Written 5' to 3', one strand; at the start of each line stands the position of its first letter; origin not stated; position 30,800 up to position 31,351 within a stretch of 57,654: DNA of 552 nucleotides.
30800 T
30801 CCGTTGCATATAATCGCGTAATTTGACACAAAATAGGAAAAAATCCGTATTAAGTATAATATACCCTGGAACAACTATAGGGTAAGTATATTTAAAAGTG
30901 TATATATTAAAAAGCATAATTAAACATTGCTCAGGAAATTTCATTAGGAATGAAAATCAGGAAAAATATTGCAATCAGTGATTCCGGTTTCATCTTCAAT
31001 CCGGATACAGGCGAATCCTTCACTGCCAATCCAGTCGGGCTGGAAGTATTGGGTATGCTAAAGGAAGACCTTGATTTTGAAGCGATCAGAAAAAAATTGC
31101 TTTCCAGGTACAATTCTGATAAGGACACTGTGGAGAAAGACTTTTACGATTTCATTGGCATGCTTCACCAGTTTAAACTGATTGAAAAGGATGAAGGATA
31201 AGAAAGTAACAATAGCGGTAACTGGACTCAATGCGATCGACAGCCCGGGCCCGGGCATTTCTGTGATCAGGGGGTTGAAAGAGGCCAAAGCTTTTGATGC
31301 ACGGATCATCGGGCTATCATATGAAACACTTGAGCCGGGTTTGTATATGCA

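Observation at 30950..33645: PqqD-like protein + ATP-grasp ligase + type-III PLP decarboxylase cassette with no visible precursor peptide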

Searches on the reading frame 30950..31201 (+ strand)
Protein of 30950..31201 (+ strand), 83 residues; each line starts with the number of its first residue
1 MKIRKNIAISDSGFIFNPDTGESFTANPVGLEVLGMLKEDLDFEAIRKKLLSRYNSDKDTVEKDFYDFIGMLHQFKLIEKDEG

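Call 5: search_protein_families(library=pfam, proteins=[window:30950-31201:+], max_evalue=0.01)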
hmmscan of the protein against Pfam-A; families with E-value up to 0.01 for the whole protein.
window:30950-31201:+ (83 aa): 1 family
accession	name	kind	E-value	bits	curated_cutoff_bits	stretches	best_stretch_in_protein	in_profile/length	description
PF05402.18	PqqD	-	6.1e-10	39.7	23.4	1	15-78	4-67/67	Coenzyme PQQ synthesis protein D (PqqD)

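Call 6: search_protein_families(library=ncbifam, proteins=[window:30950-31201:+], max_evalue=0.01)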
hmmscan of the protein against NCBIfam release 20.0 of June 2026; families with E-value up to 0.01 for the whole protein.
window:30950-31201:+ (83 aa): 5 families
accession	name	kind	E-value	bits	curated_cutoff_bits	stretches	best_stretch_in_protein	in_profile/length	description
NF033530.1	lasso_PqqD_Strm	exception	7.8e-07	29.2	70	1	15-77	15-77/78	lasso peptide biosynthesis PqqD family chaperone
TIGR04248.1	SCM_PqqD_rel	equivalog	8.3e-05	22.7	100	1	11-72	14-75/84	SynChlorMet cassette protein ScmD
TIGR04353.1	PqqD_rel_X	equivalog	0.0001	23.2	35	1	11-79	3-74/74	HPr-rel-A system PqqD family peptide chaperone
NF033536.1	lasso_PqqD_Bac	exception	0.00036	20.6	80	1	21-79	29-87/88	lasso peptide biosynthesis PqqD family chaperone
NF050069.2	PqqD_rel_WgkC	exception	0.0024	17.8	110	1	15-72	23-80/103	PqqD family peptide maturation chaperone WgkC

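Call 86: search_protein_families(library=padloc, proteins=[window:30950-31201:+], max_evalue=0.001)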
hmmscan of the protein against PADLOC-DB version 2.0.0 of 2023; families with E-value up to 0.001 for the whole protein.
window:30950-31201:+ (83 aa): 0 families
